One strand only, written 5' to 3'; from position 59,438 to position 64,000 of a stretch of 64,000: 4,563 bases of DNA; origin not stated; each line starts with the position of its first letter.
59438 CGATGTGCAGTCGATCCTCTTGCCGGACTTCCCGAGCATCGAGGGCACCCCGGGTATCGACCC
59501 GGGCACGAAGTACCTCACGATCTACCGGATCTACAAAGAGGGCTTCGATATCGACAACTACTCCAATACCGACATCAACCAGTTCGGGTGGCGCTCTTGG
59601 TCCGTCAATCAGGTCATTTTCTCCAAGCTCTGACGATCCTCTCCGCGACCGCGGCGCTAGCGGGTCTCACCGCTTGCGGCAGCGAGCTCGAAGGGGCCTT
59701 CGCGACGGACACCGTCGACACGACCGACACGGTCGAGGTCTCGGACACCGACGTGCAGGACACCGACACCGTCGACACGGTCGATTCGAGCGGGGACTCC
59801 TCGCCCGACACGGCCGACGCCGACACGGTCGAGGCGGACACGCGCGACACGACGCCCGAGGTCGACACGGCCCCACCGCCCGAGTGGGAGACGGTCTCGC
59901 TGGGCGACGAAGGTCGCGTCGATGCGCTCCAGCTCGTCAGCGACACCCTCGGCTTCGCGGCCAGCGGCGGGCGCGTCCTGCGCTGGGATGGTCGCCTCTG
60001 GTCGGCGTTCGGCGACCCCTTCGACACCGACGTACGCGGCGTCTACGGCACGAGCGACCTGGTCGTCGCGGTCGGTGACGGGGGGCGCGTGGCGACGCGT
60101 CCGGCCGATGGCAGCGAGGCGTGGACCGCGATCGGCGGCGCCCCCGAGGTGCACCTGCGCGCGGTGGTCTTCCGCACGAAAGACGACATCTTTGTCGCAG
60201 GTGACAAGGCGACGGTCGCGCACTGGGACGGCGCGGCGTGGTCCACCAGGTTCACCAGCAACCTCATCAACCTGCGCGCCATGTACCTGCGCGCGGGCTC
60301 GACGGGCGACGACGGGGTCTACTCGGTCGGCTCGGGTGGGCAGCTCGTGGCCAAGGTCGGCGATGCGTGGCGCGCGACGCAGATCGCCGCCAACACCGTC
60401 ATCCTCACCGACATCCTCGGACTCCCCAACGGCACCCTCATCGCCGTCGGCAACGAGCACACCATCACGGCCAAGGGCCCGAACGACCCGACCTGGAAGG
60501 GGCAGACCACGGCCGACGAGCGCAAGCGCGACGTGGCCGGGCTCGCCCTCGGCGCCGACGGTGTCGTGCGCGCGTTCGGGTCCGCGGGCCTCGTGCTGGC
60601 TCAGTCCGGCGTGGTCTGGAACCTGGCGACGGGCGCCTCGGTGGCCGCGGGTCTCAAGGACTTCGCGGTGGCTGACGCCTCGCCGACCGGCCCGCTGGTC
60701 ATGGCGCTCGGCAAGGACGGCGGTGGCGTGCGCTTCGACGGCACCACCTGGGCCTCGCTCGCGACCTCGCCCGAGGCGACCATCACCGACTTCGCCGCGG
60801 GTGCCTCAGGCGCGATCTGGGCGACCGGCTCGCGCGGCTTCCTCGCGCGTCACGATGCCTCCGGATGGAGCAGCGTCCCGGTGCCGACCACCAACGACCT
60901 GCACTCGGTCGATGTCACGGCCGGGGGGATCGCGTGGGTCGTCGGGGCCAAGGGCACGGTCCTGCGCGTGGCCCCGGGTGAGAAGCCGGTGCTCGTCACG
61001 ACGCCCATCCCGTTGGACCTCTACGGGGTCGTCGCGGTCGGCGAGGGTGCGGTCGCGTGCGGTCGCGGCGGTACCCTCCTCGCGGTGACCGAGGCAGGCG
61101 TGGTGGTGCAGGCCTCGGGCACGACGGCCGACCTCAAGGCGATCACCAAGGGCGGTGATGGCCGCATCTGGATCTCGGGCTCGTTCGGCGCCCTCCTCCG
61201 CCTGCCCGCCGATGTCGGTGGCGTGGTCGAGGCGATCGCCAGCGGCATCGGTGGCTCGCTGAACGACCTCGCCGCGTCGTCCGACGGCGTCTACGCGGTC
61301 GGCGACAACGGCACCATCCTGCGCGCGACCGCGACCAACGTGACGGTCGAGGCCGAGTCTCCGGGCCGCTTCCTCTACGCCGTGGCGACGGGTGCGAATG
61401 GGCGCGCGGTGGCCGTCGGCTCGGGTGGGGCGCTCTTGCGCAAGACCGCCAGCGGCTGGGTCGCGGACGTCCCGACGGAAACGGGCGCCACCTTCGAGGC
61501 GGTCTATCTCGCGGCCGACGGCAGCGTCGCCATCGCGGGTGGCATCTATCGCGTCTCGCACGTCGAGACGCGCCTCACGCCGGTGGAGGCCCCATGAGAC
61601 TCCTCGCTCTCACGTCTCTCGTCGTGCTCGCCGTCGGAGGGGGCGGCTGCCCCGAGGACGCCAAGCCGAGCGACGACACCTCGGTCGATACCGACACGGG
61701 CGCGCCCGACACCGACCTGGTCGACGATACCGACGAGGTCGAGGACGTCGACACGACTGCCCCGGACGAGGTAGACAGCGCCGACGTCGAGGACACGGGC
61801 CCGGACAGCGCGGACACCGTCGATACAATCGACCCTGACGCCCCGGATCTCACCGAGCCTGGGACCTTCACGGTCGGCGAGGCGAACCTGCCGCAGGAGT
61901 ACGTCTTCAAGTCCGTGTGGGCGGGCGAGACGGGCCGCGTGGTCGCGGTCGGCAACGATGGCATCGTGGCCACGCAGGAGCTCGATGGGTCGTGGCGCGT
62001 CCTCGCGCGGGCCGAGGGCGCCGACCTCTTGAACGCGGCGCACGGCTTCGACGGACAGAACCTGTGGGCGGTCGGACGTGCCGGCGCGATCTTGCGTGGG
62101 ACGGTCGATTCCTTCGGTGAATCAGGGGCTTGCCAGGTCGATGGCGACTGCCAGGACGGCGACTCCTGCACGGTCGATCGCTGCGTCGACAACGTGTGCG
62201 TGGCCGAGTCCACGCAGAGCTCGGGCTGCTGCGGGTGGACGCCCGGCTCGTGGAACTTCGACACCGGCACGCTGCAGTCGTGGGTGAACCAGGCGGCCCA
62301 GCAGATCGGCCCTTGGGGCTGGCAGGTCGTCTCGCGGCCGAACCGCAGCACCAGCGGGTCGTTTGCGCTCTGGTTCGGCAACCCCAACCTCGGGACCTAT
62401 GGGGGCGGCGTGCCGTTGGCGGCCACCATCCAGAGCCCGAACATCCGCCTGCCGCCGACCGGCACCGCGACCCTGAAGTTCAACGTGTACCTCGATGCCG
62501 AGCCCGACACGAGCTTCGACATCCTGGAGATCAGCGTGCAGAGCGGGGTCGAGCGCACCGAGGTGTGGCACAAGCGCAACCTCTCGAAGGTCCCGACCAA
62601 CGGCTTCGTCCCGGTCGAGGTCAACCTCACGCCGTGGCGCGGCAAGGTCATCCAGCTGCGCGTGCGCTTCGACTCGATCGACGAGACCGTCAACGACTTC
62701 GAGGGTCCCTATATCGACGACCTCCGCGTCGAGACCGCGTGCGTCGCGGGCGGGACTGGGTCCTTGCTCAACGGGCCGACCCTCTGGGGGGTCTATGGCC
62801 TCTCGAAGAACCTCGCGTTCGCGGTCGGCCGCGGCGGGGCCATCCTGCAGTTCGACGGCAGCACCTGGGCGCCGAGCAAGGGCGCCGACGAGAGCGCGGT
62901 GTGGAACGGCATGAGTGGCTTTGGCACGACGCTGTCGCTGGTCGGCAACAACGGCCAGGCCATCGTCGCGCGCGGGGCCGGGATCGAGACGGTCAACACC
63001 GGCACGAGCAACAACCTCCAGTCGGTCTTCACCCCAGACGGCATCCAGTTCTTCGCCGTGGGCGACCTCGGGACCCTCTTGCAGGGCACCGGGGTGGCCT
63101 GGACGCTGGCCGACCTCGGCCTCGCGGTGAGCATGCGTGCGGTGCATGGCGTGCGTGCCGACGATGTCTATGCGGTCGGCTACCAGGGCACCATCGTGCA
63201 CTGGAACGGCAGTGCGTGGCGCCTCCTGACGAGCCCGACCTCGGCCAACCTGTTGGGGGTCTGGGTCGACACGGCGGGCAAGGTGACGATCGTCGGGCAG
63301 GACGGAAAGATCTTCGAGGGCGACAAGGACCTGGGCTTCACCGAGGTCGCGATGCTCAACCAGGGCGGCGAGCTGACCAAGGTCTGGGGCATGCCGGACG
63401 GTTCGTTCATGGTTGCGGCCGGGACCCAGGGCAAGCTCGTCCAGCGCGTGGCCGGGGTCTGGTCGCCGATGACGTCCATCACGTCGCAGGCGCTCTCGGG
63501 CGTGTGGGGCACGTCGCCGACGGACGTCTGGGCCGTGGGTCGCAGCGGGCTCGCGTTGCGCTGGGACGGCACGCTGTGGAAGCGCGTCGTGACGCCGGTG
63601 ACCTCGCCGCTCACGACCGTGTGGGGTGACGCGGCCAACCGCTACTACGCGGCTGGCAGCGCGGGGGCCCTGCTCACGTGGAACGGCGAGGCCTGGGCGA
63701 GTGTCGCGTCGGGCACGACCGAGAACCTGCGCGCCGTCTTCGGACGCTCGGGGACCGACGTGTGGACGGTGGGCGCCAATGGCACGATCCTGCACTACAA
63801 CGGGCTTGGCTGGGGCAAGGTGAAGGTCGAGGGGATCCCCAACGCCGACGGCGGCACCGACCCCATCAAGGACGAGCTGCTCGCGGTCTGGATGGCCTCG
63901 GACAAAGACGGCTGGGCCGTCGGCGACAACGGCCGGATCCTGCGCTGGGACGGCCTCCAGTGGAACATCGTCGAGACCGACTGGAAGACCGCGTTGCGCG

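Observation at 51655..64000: OMP gene followed by a four-gene operon of giant DT-linker lipoproteins (IgGFc-binding-like beta-helix, IPT/TIG array, more than 30 propeller blades) with no characterised counterpart I can name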

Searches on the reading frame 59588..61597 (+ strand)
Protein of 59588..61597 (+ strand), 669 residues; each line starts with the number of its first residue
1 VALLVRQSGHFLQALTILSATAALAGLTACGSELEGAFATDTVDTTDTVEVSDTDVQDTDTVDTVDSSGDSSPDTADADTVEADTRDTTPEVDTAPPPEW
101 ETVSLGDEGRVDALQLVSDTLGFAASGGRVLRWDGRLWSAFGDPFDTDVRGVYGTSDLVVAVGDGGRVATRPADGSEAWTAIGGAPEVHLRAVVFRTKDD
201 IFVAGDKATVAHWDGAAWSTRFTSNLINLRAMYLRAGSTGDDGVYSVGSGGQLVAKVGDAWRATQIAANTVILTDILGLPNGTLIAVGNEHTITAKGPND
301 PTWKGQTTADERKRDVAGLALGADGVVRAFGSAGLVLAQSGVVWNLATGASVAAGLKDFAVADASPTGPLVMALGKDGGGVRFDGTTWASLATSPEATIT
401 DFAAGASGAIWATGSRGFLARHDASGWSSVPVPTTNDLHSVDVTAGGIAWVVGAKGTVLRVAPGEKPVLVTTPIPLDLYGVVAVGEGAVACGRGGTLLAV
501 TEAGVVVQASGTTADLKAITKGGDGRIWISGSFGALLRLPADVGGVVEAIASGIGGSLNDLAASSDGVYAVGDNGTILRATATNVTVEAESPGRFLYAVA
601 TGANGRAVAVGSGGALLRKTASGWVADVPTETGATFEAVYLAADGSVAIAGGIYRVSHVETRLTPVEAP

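Call 8: search_protein_families(library=pfam, proteins=[window:59588-61597:+], max_evalue=0.01)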
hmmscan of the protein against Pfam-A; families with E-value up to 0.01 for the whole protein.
window:59588-61597:+ (669 aa): 2 families
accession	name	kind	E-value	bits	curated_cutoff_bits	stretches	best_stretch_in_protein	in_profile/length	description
PF19193.6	Tectonin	-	0.00049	20.1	30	0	401-621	4-181/216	Tectonin domain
PF14870.12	PSII_BNR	-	0.0058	16.4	27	0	422-464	4-46/303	Photosynthesis system II assembly factor YCF48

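Call 9: search_protein_families(library=ncbifam, proteins=[window:59588-61597:+], max_evalue=0.01)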
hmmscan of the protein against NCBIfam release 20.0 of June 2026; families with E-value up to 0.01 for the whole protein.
window:59588-61597:+ (669 aa): 1 family
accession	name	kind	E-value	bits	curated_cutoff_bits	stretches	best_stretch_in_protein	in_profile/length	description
NF010237.0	PRK13684.1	equivalog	0.0047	16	326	0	419-465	29-75/334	photosynthesis system II assembly factor Ycf48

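Call 15: find_homologous_proteins(query=window:59588-61597:+)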
Query window:59588-61597:+ (669 aa): 112 proteins with E <= 0.001 among 8000 candidates.
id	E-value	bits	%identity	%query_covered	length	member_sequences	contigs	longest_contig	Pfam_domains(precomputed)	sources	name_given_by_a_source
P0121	0.0e+0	1421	100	100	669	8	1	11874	-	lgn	-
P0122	8.6e-188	644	53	100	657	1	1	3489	-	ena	-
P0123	1.1e-187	644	54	96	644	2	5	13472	-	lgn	-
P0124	1.5e-186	640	54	97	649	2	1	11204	-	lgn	-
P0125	8.5e-185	634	53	97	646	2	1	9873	-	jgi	-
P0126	4.1e-180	619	54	95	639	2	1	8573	-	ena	-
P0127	2.3e-179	616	50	100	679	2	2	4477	-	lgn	-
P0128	1.2e-178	614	52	100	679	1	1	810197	-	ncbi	-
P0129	3.5e-178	612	53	98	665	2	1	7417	-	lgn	-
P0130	5.6e-174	598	50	100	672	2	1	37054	-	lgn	-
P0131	2.2e-173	596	51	100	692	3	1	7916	-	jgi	jgi:hypothetical protein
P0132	7.7e-171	588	51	100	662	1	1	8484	-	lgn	-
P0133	7.5e-170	585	50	100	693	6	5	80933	-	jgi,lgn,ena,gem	-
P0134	7.7e-167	575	48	99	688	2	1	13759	-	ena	-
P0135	3.2e-166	573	49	99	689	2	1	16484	-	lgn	-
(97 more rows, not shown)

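Call 22: search_solved_structures(query=window:59588-61594:+, max_evalue=1)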
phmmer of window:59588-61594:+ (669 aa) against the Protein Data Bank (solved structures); distinct sequences matched with E-value up to 1: 1.
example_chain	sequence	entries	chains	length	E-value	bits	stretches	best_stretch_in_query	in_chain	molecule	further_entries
9ftd_A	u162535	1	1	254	0.76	11.3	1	537-573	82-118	BmGPI12, BMN1 family, BMN1-9, BmSA1 orthologue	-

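Call 47: predict_structure(alignment_id=A2)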
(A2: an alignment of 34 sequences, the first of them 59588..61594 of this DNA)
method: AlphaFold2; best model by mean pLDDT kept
length: 669 residues; sequences in the alignment: 34
mean_pLDDT: 88.5   pTM: 0.83
mean pLDDT of the five models: 88.5, 88.0, 87.8, 87.4, 87.3
residues with pLDDT >= 90: 552; 70-90: 22; 50-70: 13; < 50: 82
segments of 3 or more residues with pLDDT < 50: 1-74, 76-81
pLDDT, mean of each block of 10 residues (from residue 1): 35 41 39 34 36 39 41 44 52 82 95 98 98 96 97 98 98 95 98 98 98 98 98 97 98 97 98 98 97 96 96 97 97 97 93 93 97 97 96 96 95 97 95 97 97 98 94 97 96 98 94 98 98 97 90 96 98 98 97 97 95 96 95 97 95 95 81
secondary structure, 60 per line:
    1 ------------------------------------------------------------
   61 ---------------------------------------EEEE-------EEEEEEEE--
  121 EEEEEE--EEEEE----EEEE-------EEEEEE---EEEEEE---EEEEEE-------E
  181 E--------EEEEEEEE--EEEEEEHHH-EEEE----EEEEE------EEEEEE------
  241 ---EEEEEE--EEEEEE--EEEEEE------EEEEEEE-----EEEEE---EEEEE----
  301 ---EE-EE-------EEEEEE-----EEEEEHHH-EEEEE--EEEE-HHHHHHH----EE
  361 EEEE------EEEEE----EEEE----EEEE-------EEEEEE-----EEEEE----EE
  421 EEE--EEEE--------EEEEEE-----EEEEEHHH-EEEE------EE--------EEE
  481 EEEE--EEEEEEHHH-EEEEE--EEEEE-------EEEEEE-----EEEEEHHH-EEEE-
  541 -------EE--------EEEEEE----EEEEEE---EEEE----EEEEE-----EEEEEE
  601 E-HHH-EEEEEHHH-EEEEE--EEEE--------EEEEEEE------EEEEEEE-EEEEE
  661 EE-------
elements in order: E100-103 E111-118 E121-126 E129-133 E138-141 E149-154 E158-163 E167-172 E190-197 E200-205 E210-213 E218-222 E229-234 E244-249 E252-257 E260-265 E272-278 E284-288 E292-296 E316-321 E327-331 E336-340 E343-346 H348-354 E359-364 E371-375 E380-383 E388-391 E399-404 E410-414 E419-423 E426-429 E438-443 E449-453 E458-461 E478-484 E487-492 E497-501 E504-508 E516-521 E527-531 E536-539 E558-563 E568-573 E577-580 E585-589 E595-601 E607-611 E616-620 E623-626 E635-641 E648-654 E656-662

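Call 50: fold_search(model_id=the predicted structure, library=pdb)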
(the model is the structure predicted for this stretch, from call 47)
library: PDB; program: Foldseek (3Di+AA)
matches with E <= 10: 1905; with E <= 0.001: 1513
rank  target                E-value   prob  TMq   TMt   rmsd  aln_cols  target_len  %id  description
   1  2ymu_A                2.2e-18  1.00  0.41  0.47  14.9       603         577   13  Structure of a highly repetitive propeller structure (released 2012-10-17)
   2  9e2g_2B               1.2e-15  1.00  0.40  0.43  17.8       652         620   12  Cryo-EM structure of 48 nm repeat of microtubule doublet from T. brucei flagellum (released 2025-03-12)
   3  9y6s_7L               1.8e-15  1.00  0.33  0.17  17.4       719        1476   12  96-nm repeat of the Leishmania tarentolae doublet microtubule (released 2025-12-17)
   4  9e78_0L               2.8e-15  1.00  0.38  0.40  18.0       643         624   12  48-nm repeat of the Leishmania tarentolae doublet microtubule (released 2025-03-12)
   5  9d5n_CH               4.6e-15  1.00  0.37  0.41  17.7       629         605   11  48-nm doublet microtubule from Trichomonas vaginalis strain G3 (released 2025-05-14)
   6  1nr0                  1.0e-14  1.00  0.39  0.42  16.1       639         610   10  Two Seven-Bladed Beta-Propeller Domains Revealed By The Structure Of A C. elegans Homologue Of Yeast Actin Interacting P (released 2003-07-01)
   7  6lqs_B1               1.1e-14  1.00  0.41  0.35  13.5       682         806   10  Cryo-EM structure of 90S small subunit preribosomes in transition states (State D) (released 2020-09-16)
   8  8otz_f                1.2e-14  1.00  0.39  0.42  17.5       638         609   11  48-nm repeat of the native axonemal doublet microtubule from bovine sperm (released 2023-11-22)
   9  9e2g_2C               1.3e-14  1.00  0.40  0.42  18.1       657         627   12  Cryo-EM structure of 48 nm repeat of microtubule doublet from T. brucei flagellum (released 2025-03-12)
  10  9qfq_P                1.5e-14  1.00  0.39  0.42  16.6       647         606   10  Cryo-EM structure of the cofilactin barbed end bound by AIP1 (released 2025-10-08)
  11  8snb_4B               3.0e-14  1.00  0.39  0.42  17.7       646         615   10  atomic model of sea urchin sperm doublet microtubule (48-nm periodicity) (released 2023-06-28)
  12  6u42_5L               3.3e-14  1.00  0.38  0.41  17.8       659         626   10  Natively decorated ciliary doublet microtubule (released 2019-11-13)
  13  8g2z_0U               3.8e-14  1.00  0.40  0.44  17.9       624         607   10  48-nm doublet microtubule from Tetrahymena thermophila strain CU428 (released 2023-06-14)
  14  4a2m_D                3.8e-14  1.00  0.33  0.30  20.9       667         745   10  Structure of the periplasmic domain of the heparin and heparan sulphate sensing hybrid two component system BT4663 in  (released 2012-05-02)
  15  6nd4_O                4.6e-14  1.00  0.40  0.33  13.0       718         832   10  Conformational switches control early maturation of the eukaryotic small ribosomal subunit (released 2019-06-19)
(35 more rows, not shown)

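Call 57: search_solved_structures(query=A2, max_evalue=1)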
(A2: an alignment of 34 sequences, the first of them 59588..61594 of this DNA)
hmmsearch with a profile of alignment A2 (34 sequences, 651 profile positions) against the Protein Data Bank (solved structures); distinct sequences matched with E-value up to 1: 24.
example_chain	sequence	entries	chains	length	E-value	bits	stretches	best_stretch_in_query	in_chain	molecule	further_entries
9ya3_H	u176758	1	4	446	2.6e-13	52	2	361-529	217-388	TLAP2 (thioredoxin-like associated protein), TGME49_232130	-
5ojp_A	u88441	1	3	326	7.7e-12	47.2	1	90-374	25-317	Ycf48-like protein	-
5ojr_A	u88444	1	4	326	1.3e-11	46.4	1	90-374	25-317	Ycf48-like protein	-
2xbg_A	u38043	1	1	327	1.3e-11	46.4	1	90-374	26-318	YCF48-LIKE PROTEIN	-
5oj5_A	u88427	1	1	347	1.8e-11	46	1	90-374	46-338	Ycf48-like protein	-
6tjh_A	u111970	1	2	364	6.5e-09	37.5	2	394-548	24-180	Cake9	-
6tji_A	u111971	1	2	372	7.1e-09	37.4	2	396-560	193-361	Cake10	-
8am5_S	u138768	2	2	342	1.6e-08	36.2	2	149-205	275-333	Photosystem II assembly lipoprotein Ycf48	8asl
6tjg_A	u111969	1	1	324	9.5e-08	33.7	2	393-536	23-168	Cake8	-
5oj3_A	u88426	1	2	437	5e-06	28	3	88-166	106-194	Photosystem II stability/assembly factor HCF136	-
6tjf_A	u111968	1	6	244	5.2e-05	24.6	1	396-573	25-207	Cake6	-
6tje_A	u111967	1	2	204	0.00047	21.5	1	394-560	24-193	Cake5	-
6tjd_A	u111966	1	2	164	0.0059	17.8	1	393-526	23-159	Cake4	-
7ju4_n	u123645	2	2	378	0.025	15.8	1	463-564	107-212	Radial spike protein 8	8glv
8rwf_C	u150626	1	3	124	0.16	13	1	474-529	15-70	Sap binding Nanobody 692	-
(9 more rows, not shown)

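Call 76: find_encoding_contigs(protein=P0121, flank=10000, max_places=3)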
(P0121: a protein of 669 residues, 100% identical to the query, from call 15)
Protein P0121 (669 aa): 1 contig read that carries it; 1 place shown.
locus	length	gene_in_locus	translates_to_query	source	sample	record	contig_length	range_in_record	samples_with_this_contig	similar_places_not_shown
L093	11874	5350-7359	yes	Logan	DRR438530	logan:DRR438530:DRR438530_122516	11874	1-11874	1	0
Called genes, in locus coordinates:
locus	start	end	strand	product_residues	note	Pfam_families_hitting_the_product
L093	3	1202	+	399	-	?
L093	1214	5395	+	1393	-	PF20144:TIG_SUH (faint), PF01833:TIG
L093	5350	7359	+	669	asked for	-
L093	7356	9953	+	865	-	-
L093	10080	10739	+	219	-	-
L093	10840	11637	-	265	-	PF05050:Methyltransf_21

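Call 83: search_protein_families(library=ncbifam, proteins=[L093:10080-10736:+, L093:7356-9950:+], max_evalue=0.1)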
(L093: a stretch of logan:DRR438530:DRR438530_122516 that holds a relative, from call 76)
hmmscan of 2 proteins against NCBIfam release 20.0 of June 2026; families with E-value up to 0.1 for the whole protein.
L093:10080-10736:+ (219 aa): 1 family
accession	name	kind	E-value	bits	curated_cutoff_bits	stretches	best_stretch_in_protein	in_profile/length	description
NF045638.1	Mrt_dep_phytase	exception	0.081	11.6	440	0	153-217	362-428/430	myxosortase-dependent phytase-like phosphatase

L093:7356-9950:+ (865 aa): 0 families

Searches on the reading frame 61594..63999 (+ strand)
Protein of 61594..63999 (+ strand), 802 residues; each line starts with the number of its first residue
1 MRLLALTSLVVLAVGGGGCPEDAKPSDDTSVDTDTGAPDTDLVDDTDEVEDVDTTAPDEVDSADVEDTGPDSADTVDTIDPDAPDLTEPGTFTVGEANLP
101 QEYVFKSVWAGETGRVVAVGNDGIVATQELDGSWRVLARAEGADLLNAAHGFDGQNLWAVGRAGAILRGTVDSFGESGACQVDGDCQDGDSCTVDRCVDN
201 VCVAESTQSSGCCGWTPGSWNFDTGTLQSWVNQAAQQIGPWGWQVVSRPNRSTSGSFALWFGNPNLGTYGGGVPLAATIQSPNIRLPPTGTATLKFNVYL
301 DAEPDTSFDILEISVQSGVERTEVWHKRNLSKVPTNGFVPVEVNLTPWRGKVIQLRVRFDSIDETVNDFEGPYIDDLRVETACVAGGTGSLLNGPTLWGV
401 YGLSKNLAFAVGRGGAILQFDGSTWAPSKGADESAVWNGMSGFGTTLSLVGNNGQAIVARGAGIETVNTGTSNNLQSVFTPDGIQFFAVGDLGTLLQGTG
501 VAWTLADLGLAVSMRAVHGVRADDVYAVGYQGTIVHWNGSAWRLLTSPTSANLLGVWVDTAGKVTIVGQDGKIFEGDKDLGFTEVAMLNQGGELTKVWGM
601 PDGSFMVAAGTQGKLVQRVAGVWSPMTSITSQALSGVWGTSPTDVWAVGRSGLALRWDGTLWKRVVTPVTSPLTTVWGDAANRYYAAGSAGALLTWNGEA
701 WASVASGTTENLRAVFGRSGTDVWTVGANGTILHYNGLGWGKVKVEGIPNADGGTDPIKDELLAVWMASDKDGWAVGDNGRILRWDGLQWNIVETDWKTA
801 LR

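Call 8: search_protein_families(library=pfam, proteins=[window:61594-63999:+], max_evalue=0.01)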
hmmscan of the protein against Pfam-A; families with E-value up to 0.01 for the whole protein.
window:61594-63999:+ (802 aa): 1 family
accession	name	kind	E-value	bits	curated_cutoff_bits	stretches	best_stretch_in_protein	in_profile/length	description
PF20773.4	InhA-like_MAM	-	0.0041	17.1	26.9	0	283-380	56-163/191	Immune inhibitor A-like, MAM domain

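Call 9: search_protein_families(library=ncbifam, proteins=[window:61594-63999:+], max_evalue=0.01)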
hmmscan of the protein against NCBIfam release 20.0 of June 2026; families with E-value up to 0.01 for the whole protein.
window:61594-63999:+ (802 aa): 0 families

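Call 23: search_solved_structures(query=window:61594-63999:+, max_evalue=1)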
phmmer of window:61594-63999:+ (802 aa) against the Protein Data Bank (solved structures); distinct sequences matched with E-value up to 1: 1.
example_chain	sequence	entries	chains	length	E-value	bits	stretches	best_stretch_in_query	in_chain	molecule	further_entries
9c7v_B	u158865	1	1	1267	0.57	11.3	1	418-531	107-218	BOS complex subunit NOMO2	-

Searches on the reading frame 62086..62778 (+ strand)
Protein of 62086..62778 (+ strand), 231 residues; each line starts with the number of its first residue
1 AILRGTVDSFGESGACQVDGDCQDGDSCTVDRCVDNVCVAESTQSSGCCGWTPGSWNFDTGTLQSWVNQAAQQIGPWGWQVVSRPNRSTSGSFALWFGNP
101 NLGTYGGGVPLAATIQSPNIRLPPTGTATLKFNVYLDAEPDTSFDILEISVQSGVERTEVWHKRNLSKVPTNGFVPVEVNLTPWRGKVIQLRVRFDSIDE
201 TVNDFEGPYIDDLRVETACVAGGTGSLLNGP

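Call 46: search_protein_families(library=pfam, proteins=[window:62086-62778:+], max_evalue=5)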
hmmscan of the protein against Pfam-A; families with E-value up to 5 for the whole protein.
seq(231 aa): 1 family
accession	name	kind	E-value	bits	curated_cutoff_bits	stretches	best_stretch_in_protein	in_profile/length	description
PF20773.4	InhA-like_MAM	-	0.00027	20.9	26.9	1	114-217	52-164/191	Immune inhibitor A-like, MAM domain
